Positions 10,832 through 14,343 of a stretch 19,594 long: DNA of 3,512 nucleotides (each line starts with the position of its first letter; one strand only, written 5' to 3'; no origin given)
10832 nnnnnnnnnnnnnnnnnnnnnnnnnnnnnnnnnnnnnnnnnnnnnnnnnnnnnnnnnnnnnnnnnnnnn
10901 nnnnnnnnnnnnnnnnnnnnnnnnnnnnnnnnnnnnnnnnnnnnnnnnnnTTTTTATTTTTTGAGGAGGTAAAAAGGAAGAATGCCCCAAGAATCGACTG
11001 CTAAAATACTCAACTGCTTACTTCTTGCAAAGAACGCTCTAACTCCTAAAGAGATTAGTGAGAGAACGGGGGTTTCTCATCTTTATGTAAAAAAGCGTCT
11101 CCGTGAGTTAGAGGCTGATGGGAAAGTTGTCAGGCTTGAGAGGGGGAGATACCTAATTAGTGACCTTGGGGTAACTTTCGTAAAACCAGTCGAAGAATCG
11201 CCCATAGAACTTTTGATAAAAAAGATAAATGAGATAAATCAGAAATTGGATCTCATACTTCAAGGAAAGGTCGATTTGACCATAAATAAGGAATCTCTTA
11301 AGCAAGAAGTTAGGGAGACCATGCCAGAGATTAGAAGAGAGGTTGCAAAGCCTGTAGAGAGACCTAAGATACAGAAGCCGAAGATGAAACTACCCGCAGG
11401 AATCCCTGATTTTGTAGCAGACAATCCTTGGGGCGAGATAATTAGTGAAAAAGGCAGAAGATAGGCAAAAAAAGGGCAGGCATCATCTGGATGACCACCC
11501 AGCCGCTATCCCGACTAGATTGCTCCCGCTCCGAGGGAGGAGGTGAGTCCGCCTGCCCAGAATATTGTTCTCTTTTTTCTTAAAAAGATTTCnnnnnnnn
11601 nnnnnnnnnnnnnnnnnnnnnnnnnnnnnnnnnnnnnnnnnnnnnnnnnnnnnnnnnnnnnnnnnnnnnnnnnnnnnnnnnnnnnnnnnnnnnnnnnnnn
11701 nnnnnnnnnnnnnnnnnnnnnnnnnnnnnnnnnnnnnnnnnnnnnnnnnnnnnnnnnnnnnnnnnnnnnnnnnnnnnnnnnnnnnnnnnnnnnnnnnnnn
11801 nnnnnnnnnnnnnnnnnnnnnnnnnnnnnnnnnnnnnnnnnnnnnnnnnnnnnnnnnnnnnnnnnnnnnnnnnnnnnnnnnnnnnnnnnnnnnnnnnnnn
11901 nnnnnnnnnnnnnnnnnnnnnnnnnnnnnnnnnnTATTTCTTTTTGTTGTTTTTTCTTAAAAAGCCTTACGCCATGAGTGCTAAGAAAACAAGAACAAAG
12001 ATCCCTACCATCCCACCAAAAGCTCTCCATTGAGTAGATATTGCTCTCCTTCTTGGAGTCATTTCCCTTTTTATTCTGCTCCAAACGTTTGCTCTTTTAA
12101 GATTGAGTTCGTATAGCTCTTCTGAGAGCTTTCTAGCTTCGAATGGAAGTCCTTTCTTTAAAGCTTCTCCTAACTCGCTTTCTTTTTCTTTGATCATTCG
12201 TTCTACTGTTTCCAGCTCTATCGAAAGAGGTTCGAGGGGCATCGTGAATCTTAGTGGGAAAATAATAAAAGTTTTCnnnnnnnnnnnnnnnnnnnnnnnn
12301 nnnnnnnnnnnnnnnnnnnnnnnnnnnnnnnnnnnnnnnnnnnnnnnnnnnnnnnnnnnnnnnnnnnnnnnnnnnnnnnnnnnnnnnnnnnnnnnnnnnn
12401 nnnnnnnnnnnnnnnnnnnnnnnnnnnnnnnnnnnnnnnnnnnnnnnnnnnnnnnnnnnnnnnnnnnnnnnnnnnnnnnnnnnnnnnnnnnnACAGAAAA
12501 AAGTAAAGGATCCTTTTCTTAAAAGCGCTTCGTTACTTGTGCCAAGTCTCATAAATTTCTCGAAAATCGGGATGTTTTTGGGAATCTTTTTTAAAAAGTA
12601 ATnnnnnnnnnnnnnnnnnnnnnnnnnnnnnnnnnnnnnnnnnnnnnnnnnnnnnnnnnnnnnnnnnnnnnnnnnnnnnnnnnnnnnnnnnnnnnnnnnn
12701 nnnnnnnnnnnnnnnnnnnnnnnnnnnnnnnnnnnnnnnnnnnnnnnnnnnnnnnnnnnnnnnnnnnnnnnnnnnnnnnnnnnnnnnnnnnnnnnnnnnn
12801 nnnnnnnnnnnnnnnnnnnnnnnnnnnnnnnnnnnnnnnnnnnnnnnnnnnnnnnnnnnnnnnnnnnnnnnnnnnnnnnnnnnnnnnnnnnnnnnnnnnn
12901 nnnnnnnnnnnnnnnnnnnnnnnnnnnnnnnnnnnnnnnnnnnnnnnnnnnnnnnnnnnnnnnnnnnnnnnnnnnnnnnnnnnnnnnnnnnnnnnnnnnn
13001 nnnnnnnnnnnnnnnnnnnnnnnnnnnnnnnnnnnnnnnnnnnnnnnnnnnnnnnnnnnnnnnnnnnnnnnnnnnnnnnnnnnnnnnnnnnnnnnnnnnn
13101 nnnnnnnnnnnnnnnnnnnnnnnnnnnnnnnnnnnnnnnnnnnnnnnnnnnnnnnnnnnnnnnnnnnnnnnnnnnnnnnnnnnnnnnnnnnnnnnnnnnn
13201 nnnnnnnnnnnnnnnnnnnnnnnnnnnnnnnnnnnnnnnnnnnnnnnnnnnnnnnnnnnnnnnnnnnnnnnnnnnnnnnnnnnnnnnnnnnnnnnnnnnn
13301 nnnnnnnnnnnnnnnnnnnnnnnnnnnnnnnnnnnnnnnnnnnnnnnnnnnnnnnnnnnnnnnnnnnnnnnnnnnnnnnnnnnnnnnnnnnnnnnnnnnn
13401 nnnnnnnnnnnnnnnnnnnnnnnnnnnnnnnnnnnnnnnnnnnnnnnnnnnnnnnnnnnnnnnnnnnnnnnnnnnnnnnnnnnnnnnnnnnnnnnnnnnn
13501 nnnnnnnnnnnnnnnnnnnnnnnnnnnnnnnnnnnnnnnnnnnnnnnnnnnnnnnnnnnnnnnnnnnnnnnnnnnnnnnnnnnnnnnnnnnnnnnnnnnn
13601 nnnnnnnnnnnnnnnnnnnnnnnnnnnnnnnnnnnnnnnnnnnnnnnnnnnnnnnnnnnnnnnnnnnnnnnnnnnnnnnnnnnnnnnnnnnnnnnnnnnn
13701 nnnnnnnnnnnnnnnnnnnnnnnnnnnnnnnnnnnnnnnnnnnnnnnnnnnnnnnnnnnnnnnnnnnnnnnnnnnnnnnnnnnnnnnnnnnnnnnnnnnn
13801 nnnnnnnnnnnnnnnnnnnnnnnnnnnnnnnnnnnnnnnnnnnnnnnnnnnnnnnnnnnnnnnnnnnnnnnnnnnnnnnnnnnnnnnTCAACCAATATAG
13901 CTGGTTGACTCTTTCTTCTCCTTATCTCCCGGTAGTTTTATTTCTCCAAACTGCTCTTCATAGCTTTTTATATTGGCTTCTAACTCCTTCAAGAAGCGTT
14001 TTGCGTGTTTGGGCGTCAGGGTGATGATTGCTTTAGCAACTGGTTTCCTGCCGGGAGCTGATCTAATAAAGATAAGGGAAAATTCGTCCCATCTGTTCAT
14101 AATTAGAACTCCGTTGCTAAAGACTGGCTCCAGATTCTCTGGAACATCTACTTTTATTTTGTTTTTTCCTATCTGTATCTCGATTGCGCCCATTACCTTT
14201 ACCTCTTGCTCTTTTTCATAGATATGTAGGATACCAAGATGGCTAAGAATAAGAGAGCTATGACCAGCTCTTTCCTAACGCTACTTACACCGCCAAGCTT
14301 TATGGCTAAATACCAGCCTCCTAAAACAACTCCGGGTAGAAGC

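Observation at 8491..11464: Compact replication module: zinc-knuckle-less PriS-like primase coupled to a Cys-rich mini-protein and an ASCH-like fusion protein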

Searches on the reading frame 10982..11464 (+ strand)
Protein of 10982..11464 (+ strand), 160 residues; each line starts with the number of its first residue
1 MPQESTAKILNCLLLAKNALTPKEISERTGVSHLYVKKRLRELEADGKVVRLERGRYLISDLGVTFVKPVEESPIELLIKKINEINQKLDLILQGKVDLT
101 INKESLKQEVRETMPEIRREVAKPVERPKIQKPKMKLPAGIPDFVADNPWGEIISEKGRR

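Call 4: search_protein_families(library=pfam, proteins=[window:10982-11464:+], max_evalue=1)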
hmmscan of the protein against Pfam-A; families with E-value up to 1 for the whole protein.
window:10982-11464:+ (160 aa): 18 families
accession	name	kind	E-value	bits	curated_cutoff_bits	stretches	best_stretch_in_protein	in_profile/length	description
PF13412.12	HTH_24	-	9.9e-07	28.7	21.9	1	8-49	7-47/48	Winged helix-turn-helix DNA-binding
PF08279.18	HTH_11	-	3.3e-06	27.3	25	1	8-56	4-52/55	HTH domain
PF01978.25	TrmB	-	0.0008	19.7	25.6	1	14-57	17-60/68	Sugar-specific transcriptional regulator TrmB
PF13338.12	AbiEi_4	-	0.00083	19.8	25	1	18-59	12-48/49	Transcriptional regulator, AbiEi antitoxin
PF12802.13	MarR_2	-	0.00098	19.7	27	1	15-51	14-52/61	MarR family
PF08280.17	HTH_Mga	-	0.0017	18.7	23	1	7-44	8-44/59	M protein trans-acting positive regulator (MGA) HTH domain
PF00392.27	GntR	-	0.0017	18.4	27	1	8-55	12-60/64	Bacterial regulatory proteins, gntR family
PF02082.26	Rrf2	-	0.0097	16.5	30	1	13-56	15-59/132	Iron-dependent Transcriptional regulator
PF25213.1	HVO_A0261_N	-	0.014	15.7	35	1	14-68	19-72/86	HVO_A0261 N-terminal domain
PF09339.16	HTH_IclR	-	0.019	15.1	22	1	7-33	6-32/52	IclR helix-turn-helix domain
PF04703.18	FaeA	-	0.022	15.5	20.7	1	9-53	5-49/62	FaeA-like protein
PF24033.1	DUF7342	-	0.028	14.8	31.6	1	19-56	17-54/150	Family of unknown function (DUF7342)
PF17782.7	DprA_WH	-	0.062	13.8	22.9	1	7-52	15-58/61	DprA winged helix domain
PF25562.1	CNBH_CNNM2_C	-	0.08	12.9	27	1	83-109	70-96/172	Metal transporter CNNM2-like, C-terminal CNBH domain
PF13384.12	HTH_23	-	0.092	13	24.6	1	10-43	8-41/50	Homeodomain-like domain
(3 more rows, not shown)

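Call 5: search_protein_families(library=phrogs, proteins=[window:10982-11464:+], max_evalue=0.1)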
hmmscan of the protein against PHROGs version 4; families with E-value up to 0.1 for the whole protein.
window:10982-11464:+ (160 aa): 17 families
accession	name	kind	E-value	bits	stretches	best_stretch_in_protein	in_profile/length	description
phrog_1123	-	unknown function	1.9e-07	31.9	1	4-73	31-100/112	-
phrog_2440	-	transcription regulation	1.3e-06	29.4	1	7-67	31-95/126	transcriptional regulator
phrog_1687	-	transcription regulation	1.2e-05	26.4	1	13-55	74-116/162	MarR family transcrition regulator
phrog_1368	-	transcription regulation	3e-05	24.7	1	7-89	11-96/101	transcriptional regulator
phrog_142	-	moron, auxiliary metabolic gene and host takeover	0.0032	18.5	1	7-53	15-60/116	Ren-like exclusion protein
phrog_12817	-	transcription regulation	0.0048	17.8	1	7-53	76-121/151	transcriptional regulator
phrog_633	-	transcription regulation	0.0051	18.3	1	18-61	15-58/111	transcriptional regulator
phrog_14147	-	transcription regulation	0.0067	16.9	1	6-60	9-62/256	transcriptional regulator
phrog_17376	-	DNA, RNA and nucleotide metabolism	0.014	14.5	1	5-58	726-779/891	replication protein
phrog_38247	-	unknown function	0.017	15.7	1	8-62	24-78/228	-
phrog_13105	-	unknown function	0.018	15.6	1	13-62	13-62/239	-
phrog_17958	-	moron, auxiliary metabolic gene and host takeover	0.02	14.2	1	9-54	631-675/682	FtsK/SpoIIIE-like protein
phrog_3282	-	transcription regulation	0.038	14.9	1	6-43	49-86/158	sigma factor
phrog_5978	-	unknown function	0.048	13.7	0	5-54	298-346/364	-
phrog_323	-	transcription regulation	0.05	14.1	1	15-99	160-239/319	transcriptional regulator, D5-like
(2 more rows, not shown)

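Call 73: search_protein_families(library=ncbifam, proteins=[window:10982-11464:+], max_evalue=0.1)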
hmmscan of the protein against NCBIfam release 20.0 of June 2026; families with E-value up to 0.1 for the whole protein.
window:10982-11464:+ (160 aa): 11 families
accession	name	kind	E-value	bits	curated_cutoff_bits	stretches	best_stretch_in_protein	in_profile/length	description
NF007720.0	PRK10411.1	equivalog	0.00031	20.1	259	1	8-57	8-57/243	L-fucose operon activator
NF040890.1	trans_reg_YgbI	equivalog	0.002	17.7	400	1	2-55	3-55/253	DNA-binding transcriptional repressor YgbI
NF041395.1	TranRegLrpA1_Halo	equivalog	0.0097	15.9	250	1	2-50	2-50/142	HTH-type transcriptional regulator LrpA1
NF053814.1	teico_TcaR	equivalog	0.021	14.9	170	1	13-55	46-87/151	MarR family transcriptional regulator TcaR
TIGR03337.1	phnR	equivalog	0.024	14.3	296.75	1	8-83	13-88/231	phosphonate utilization transcriptional regulator PhnR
TIGR00738.1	rrf2_super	superfamily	0.027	14.4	73.3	1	18-55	24-60/132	Rrf2 family transcriptional regulator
NF040820.1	trans_reg_LrpA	equivalog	0.041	13.8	250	1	14-49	12-48/141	HTH-type transcriptional regulator LrpA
TIGR02702.1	SufR_cyano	equivalog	0.065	12.9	178.8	1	8-51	5-47/208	iron-sulfur cluster biosynthesis transcriptional regulator SufR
NF006811.0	PRK09333.1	equivalog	0.074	12.6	156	0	31-84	93-145/150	30S ribosomal protein S19e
TIGR00373.1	TIGR00373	equivalog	0.08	12.4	149.5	0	4-90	14-98/162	transcription factor E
NF040939.2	trans_reg_lrs14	equivalog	0.083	12.9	90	0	4-51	21-68/103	Lrs14 family HTH-type transcriptional regulator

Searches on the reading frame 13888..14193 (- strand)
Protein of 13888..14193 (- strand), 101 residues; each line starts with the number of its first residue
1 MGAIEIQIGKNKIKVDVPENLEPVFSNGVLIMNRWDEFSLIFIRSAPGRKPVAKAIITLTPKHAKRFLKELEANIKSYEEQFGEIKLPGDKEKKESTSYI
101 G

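Call 18: search_protein_families(library=pfam, proteins=[window:13888-14193:-], max_evalue=0.1)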
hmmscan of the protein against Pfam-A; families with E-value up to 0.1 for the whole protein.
window:13888-14193:- (101 aa): 1 family
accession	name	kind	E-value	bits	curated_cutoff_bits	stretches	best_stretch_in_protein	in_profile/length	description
PF11950.13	DUF3467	-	1.5e-12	47.8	25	1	10-86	14-91/92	Protein of unknown function (DUF3467)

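Call 73: search_protein_families(library=ncbifam, proteins=[window:13888-14193:-], max_evalue=0.1)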
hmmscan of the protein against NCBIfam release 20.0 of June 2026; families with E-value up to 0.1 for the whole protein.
window:13888-14193:- (101 aa): 0 families

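Call 74: list_cluster_members(proteins=[L010:15344-16348:+, L010:16744-17913:+, L010:19523-20017:-, L010:13654-13923:-, L010:16329-16754:+, L012:15226-17853:-, L012:11689-13002:+, window:13888-14193:-, window:12603-13556:+, window:3507-4541:+])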
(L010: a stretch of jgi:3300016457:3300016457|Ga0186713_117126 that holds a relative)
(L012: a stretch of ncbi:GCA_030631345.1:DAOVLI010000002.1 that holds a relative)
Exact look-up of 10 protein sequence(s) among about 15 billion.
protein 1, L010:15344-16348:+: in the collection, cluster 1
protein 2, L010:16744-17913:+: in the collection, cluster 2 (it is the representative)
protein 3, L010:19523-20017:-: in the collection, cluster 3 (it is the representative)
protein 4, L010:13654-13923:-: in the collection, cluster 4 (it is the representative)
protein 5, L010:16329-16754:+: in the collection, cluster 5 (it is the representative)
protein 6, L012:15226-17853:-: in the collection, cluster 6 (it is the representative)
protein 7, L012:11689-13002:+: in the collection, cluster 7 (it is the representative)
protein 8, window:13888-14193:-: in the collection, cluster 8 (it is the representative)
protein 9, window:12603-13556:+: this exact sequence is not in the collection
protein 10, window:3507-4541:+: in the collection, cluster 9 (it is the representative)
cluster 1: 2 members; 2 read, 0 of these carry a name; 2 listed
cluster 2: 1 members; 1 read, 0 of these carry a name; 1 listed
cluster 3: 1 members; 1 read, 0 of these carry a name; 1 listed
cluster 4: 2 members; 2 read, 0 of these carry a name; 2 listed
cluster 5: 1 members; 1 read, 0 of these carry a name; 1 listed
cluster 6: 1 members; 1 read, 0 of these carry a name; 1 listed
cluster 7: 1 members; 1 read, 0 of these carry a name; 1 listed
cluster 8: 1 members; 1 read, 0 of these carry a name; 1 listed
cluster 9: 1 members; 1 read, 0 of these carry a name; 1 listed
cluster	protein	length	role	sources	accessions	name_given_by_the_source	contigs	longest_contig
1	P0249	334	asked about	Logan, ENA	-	-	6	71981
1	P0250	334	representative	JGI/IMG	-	-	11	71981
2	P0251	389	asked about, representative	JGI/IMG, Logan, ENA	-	-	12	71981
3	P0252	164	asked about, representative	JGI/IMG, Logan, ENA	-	-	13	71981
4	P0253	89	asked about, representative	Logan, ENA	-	-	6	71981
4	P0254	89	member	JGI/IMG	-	-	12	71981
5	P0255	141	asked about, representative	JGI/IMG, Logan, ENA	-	-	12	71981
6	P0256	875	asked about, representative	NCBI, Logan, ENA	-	-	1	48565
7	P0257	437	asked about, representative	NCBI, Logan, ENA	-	-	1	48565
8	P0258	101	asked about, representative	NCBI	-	-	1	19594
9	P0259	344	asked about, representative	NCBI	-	-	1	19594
